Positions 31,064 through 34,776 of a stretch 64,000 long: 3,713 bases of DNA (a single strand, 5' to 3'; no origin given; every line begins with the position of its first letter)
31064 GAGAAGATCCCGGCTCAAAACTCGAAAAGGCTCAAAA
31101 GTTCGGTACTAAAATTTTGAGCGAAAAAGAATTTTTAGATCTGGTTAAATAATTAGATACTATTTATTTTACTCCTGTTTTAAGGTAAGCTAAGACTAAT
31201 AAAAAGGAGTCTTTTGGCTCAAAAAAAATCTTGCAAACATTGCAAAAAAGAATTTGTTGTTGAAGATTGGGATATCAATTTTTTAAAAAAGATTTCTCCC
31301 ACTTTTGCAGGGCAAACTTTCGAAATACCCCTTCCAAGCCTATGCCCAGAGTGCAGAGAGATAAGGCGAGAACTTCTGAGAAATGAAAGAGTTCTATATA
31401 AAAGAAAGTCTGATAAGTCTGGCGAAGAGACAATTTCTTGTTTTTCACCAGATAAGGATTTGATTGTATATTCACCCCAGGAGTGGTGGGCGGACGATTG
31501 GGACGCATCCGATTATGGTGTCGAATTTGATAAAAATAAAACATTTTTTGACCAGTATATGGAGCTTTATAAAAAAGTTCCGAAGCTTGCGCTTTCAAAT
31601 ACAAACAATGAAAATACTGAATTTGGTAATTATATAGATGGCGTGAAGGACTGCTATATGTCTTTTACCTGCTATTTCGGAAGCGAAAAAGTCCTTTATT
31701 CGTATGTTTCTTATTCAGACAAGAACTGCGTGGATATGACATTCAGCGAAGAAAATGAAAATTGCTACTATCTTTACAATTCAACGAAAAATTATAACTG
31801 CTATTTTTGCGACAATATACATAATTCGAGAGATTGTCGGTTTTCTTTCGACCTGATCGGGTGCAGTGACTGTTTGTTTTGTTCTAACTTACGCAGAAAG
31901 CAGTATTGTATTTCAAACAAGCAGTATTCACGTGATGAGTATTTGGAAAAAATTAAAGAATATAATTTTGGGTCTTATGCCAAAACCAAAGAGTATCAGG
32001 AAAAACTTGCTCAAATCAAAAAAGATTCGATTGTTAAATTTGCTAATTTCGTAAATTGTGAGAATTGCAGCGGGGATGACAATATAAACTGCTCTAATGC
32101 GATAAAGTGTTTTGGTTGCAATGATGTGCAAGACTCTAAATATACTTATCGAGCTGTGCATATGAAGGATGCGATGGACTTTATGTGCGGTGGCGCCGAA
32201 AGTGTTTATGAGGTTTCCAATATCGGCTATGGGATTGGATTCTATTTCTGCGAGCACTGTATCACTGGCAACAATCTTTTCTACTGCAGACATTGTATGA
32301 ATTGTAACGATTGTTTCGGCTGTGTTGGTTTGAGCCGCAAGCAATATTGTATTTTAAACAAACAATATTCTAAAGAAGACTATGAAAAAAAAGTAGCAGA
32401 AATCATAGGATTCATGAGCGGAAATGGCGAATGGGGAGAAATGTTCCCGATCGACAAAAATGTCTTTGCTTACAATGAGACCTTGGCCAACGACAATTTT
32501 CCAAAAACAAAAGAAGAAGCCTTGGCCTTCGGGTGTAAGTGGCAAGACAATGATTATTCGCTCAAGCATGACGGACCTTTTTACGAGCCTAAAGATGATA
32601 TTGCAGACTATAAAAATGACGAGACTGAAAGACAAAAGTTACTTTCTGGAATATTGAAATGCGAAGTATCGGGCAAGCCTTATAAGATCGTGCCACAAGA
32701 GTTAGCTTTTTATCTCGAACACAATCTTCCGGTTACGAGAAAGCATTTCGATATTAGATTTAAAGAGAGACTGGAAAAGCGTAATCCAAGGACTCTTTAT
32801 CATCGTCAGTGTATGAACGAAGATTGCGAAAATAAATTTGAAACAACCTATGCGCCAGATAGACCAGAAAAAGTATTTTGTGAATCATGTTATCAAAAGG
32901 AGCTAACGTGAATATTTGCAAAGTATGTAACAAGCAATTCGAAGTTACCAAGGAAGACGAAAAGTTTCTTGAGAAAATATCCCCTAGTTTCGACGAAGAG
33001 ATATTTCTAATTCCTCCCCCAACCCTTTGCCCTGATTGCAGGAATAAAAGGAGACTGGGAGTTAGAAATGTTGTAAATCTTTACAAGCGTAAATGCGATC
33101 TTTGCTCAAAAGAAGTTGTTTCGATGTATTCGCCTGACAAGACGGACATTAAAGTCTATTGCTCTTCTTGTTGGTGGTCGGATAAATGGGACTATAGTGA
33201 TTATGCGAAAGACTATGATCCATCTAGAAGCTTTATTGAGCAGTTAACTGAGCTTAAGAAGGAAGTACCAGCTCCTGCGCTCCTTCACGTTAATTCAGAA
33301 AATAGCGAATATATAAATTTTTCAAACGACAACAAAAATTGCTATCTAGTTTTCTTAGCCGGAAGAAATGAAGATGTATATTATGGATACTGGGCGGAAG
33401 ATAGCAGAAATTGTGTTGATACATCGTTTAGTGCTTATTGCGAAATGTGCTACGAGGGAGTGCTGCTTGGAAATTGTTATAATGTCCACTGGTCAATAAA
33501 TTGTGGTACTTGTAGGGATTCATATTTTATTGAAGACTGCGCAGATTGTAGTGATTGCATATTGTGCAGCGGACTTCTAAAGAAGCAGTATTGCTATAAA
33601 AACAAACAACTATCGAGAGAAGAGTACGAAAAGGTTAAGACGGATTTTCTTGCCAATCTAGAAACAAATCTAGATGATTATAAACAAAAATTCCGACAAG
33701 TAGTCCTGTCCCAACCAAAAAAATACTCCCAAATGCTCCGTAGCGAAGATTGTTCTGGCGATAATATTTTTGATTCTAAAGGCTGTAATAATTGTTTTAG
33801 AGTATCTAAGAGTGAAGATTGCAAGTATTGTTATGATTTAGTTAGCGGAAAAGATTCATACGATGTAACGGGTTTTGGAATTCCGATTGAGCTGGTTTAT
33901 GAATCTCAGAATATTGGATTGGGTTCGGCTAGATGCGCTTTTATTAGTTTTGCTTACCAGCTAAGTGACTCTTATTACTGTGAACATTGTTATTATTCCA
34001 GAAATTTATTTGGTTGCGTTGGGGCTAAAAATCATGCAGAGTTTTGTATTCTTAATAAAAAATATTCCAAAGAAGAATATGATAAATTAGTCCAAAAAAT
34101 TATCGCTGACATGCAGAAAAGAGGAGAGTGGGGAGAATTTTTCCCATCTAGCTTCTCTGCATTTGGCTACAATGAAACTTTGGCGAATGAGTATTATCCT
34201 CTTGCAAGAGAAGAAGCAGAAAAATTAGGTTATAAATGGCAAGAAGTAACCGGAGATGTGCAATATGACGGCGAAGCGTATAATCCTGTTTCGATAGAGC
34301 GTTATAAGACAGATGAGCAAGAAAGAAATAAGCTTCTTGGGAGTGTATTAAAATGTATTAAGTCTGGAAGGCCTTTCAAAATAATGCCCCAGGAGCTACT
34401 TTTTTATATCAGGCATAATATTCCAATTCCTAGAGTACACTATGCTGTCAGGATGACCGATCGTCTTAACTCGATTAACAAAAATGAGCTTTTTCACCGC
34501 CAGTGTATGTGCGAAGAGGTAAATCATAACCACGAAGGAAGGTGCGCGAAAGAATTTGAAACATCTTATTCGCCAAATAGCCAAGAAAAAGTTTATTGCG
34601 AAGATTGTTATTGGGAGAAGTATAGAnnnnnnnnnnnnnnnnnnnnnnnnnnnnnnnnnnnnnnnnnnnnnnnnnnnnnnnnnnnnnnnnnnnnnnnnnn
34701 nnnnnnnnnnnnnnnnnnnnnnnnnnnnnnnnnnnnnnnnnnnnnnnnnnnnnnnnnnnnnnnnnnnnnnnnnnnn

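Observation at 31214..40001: Tandem array of five diverged paralogs encoding about 570-aa, roughly 8-10% cysteine, multi-zinc-ribbon proteins of an unrecognised family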

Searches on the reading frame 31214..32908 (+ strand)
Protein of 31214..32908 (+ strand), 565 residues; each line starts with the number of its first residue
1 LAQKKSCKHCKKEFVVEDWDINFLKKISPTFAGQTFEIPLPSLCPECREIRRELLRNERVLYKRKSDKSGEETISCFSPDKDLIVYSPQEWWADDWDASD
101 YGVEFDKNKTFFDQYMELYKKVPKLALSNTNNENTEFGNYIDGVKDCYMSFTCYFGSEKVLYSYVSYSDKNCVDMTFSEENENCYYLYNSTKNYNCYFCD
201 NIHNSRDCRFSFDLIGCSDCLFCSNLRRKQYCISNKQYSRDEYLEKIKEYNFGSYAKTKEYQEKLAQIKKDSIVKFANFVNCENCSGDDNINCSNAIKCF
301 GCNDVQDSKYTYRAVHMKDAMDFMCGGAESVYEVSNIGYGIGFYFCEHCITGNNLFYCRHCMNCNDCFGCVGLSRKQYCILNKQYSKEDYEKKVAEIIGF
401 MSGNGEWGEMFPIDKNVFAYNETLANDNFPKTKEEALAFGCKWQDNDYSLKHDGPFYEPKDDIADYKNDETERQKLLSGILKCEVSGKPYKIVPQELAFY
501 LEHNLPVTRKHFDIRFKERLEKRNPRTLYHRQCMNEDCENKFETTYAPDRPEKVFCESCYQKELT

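Call 3: search_protein_families(library=pfam, proteins=[window:31214-32908:+], max_evalue=1)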
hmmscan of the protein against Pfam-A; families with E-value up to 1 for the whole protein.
window:31214-32908:+ (565 aa): 0 families

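Call 4: search_protein_families(library=ncbifam, proteins=[window:31214-32908:+], max_evalue=1)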
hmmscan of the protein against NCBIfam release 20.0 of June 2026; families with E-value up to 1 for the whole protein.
window:31214-32908:+ (565 aa): 1 family
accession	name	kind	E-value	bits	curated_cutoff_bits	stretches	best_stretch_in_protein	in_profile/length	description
NF002714.0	PRK02551.1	equivalog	0.35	10.6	190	0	362-388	92-122/157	class Ib ribonucleoside-diphosphate reductase assembly flavoprotein NrdI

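Call 41: search_protein_families(library=padloc, proteins=[window:31214-32908:+], max_evalue=0.1)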
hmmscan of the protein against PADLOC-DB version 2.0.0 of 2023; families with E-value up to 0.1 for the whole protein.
window:31214-32908:+ (565 aa): 0 families

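Call 42: search_protein_families(library=phrogs, proteins=[window:31214-32908:+], max_evalue=0.1)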
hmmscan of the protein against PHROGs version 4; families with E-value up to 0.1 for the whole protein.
window:31214-32908:+ (565 aa): 1 family
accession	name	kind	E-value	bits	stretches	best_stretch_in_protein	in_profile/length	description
phrog_15341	-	unknown function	6.1e-09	36.7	1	259-390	19-138/276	-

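Call 45: search_dna_similar(query=window:31214-32908:+, collection=plasmids, mode=protein, max_evalue=0.001, max_rows=20)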
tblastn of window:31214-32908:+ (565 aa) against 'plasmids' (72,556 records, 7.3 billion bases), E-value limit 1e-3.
No match.

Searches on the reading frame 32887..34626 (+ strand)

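Call 3: search_protein_families(library=pfam, proteins=[window:32887-34626:+], max_evalue=1)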
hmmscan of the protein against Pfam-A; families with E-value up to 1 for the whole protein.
window:32887-34626:+ (580 aa): 2 families
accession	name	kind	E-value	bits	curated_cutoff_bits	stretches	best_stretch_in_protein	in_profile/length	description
PF13451.12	zf_Tbcl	-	0.0069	16.8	24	1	10-56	6-44/48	Probable treble clef domain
PF23477.1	zf_Tbcl_2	-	0.021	15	27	1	552-576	10-34/37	Probable treble clef zinc finger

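Call 4: search_protein_families(library=ncbifam, proteins=[window:32887-34626:+], max_evalue=1)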
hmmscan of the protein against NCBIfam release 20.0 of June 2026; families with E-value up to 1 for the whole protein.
window:32887-34626:+ (580 aa): 2 families
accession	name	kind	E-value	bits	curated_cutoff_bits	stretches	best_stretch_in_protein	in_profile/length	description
TIGR02744.1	TrbI_Ftype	equivalog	0.064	13.3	83.65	1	239-277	52-90/112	type-F conjugative transfer system protein TrbI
NF004874.0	PRK06231.2-1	equivalog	0.21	12.1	158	0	239-261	106-128/130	F0F1 ATP synthase subunit B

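Call 41: search_protein_families(library=padloc, proteins=[window:32887-34626:+], max_evalue=0.1)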
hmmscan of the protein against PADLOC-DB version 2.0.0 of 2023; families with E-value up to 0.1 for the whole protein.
window:32887-34626:+ (580 aa): 0 families

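Call 42: search_protein_families(library=phrogs, proteins=[window:32887-34626:+], max_evalue=0.1)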
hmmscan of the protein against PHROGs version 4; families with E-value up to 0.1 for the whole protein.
window:32887-34626:+ (580 aa): 1 family
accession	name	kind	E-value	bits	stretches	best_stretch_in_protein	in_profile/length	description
phrog_15341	-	unknown function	0.0034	17.8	1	170-240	60-143/276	-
